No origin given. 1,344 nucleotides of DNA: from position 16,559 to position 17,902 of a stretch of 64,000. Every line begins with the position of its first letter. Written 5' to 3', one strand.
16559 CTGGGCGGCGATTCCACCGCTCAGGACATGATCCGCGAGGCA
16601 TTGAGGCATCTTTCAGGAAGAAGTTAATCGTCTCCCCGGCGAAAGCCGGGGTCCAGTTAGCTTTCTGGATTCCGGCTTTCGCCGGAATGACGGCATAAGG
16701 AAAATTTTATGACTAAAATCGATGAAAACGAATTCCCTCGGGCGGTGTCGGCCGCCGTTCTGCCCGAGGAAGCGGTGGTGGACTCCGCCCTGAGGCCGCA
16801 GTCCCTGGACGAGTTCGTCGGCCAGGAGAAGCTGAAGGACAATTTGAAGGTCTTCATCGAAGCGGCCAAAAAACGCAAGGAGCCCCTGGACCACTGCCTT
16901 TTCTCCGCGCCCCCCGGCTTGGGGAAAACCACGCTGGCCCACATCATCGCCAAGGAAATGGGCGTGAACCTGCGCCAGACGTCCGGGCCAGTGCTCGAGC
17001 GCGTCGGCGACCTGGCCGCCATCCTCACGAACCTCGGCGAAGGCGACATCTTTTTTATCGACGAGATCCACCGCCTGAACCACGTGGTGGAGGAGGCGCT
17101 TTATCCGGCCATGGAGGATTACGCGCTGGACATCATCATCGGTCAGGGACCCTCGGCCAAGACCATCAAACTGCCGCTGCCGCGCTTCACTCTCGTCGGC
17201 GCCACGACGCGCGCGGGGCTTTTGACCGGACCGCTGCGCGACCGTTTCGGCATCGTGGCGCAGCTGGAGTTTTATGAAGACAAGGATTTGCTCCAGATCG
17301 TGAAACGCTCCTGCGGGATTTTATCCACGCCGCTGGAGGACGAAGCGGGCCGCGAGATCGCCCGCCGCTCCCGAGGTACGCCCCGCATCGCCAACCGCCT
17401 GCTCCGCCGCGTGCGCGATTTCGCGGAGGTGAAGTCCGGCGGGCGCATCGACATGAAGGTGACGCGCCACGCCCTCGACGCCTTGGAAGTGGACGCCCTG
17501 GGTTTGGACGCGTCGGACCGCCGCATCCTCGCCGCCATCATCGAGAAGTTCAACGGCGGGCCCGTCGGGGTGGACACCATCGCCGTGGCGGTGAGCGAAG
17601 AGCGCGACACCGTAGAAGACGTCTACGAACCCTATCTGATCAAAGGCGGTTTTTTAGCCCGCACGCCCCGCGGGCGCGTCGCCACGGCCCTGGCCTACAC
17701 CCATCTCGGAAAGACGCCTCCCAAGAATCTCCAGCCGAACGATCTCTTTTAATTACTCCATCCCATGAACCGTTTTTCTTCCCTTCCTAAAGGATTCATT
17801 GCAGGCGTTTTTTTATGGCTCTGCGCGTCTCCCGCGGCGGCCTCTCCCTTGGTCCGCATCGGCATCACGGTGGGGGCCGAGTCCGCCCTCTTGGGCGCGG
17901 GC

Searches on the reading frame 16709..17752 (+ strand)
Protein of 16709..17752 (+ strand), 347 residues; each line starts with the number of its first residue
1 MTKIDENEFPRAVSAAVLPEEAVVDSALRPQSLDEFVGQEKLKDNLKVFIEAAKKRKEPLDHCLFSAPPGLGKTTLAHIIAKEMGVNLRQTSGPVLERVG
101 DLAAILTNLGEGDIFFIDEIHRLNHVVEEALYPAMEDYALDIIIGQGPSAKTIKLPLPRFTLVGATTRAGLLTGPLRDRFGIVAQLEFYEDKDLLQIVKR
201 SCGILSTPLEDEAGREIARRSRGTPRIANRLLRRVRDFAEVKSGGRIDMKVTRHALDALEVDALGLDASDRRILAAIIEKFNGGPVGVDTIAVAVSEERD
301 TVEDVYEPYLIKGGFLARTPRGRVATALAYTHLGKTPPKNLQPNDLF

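Call 53: find_homologous_proteins(query=window:16709-17752:+, max_evalue=1e-80)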
Query window:16709-17752:+ (347 aa): 7998 proteins with E <= 1e-80 among 8000 candidates; the best 120 are listed.
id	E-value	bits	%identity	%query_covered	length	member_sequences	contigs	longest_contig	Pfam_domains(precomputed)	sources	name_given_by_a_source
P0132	2.2e-212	723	95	100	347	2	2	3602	PF05491.20,PF17864.8,PF00004.36,PF05496.19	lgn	-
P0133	2.5e-180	617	85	93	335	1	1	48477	PF05491.20,PF17864.8,PF00004.36,PF05496.19,PF07728.21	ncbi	ncbi:MAG: Holliday junction branch migration DNA helicase RuvB [Elusimicrobiota bacterium]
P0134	6.6e-175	599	81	97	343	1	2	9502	PF05491.20,PF17864.8,PF00004.36,PF05496.19,PF07728.21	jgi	-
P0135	2.3e-174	598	79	100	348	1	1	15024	PF05491.20,PF17864.8,PF00004.36,PF05496.19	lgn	-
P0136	2.1e-173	594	82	92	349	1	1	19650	PF05491.20,PF17864.8,PF00004.36,PF05496.19,PF07728.21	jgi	jgi:holliday junction DNA helicase RuvB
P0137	1.5e-171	588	77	99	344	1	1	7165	PF05491.20,PF17864.8,PF00004.36,PF05496.19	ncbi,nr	ncbi:MAG: Holliday junction branch migration DNA helicase RuvB [Elusimicrobia bacterium]|nr:Holliday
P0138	2.6e-171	588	80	97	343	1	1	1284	PF05491.20,PF17864.8,PF00004.36,PF05496.19,PF07728.21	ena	-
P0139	2.1e-170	585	79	97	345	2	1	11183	PF05491.20,PF17864.8,PF00004.36,PF05496.19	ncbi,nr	ncbi:MAG TPA: Holliday junction branch migration DNA helicase RuvB [Elusimicrobiota bacterium]|nr:Ho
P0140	3.8e-170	584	81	95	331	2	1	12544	PF05491.20,PF17864.8,PF00004.36,PF05496.19,PF07728.21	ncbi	-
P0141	4.8e-169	580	77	97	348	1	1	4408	PF05491.20,PF17864.8,PF00004.36,PF05496.19,PF07728.21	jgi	jgi:Holliday junction DNA helicase RuvB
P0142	2.2e-168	578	79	97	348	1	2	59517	PF05491.20,PF17864.8,PF00004.36,PF05496.19,PF07728.21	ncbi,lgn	-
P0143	4.3e-168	577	77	98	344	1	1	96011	PF05491.20,PF17864.8,PF00004.36,PF05496.19,PF07728.21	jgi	jgi:Holliday junction DNA helicase RuvB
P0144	1.6e-167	575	78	95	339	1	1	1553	PF05491.20,PF17864.8,PF00004.36,PF05496.19,PF07728.21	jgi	jgi:Holliday junction DNA helicase RuvB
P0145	3.8e-167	574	78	95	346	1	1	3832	PF05491.20,PF17864.8,PF00004.36,PF05496.19,PF07728.21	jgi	jgi:holliday junction DNA helicase RuvB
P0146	4.3e-165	567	78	94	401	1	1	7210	PF05491.20,PF17864.8,PF00004.36,PF05496.19,PF07728.21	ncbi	-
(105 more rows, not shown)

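Call 54: find_encoding_contigs(protein=P0133, flank=10000, max_places=3)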
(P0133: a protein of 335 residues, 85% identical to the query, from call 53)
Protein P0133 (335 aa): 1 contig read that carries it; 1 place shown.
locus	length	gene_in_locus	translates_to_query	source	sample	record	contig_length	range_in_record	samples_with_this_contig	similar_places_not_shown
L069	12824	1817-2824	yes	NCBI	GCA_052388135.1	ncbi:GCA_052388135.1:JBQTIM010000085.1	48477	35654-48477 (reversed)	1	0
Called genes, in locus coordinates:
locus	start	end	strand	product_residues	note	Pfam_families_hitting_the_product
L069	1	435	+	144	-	PF01709:Transcrip_reg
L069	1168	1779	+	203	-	PF01330:RuvA_N, PF14520:HHH_5 (faint), PF07499:RuvA_C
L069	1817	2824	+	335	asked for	PF05496:RuvB_N, PF00004:AAA, PF07728:AAA_5 (faint), PF17864:AAA_lid_4, PF05491:WHD_RuvB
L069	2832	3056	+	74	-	PF11146:DUF2905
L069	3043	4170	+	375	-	PF08486:SpoIID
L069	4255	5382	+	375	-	PF02547:Queuosine_synth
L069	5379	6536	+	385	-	PF01702:TGT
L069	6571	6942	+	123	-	PF02699:YajC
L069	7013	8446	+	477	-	PF07549:Sec_GG (faint), PF21760:SecD_1st, PF22599:SecDF_P1_head, PF00873:ACR_tran (weak), PF02355:SecD_SecF_C, PF03176:MMPL (weak)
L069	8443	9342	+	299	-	PF02355:SecD_SecF_C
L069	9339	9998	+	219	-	-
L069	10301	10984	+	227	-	PF04028:DUF374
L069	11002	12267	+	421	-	PF04413:Glycos_transf_N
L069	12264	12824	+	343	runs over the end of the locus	PF01075:Glyco_transf_9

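Call 55: find_encoding_contigs(protein=P0136, flank=10000, max_places=3)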
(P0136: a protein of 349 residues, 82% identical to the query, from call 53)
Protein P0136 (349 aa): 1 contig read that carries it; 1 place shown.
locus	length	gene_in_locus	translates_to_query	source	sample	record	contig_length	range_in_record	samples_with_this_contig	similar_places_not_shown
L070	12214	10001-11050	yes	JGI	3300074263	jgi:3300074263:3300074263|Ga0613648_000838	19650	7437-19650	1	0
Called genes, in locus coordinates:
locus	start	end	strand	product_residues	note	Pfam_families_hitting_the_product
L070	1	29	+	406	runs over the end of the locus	-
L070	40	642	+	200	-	PF04205:FMN_bind (weak)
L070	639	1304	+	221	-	PF03929:PepSY_TM, PF15902:Sortilin-Vps10 (weak)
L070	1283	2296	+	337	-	PF02424:ApbE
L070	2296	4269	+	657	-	PF01926:MMR_HSR1, PF02421:FeoB_N, PF07670:Gate, PF07664:FeoB_C, PF07670:Gate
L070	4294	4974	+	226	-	PF02742:Fe_dep_repr_C, PF04023:FeoA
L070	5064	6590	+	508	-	-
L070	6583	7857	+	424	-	PF00535:Glycos_transf_2, PF13641:Glyco_tranf_2_3 (weak), PF13489:Methyltransf_23, PF08241:Methyltransf_11, PF13649:Methyltransf_25 (weak), PF08242:Methyltransf_12 (weak), PF13847:Methyltransf_31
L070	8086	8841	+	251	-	PF20772:TACO1_YebC_N, PF01709:Transcrip_reg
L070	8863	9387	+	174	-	PF02075:RuvC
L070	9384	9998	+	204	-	PF01330:RuvA_N, PF14520:HHH_5 (weak), PF07499:RuvA_C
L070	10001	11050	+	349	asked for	PF05496:RuvB_N, PF00004:AAA, PF07728:AAA_5 (faint), PF17864:AAA_lid_4, PF05491:WHD_RuvB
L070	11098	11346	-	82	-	-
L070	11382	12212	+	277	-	?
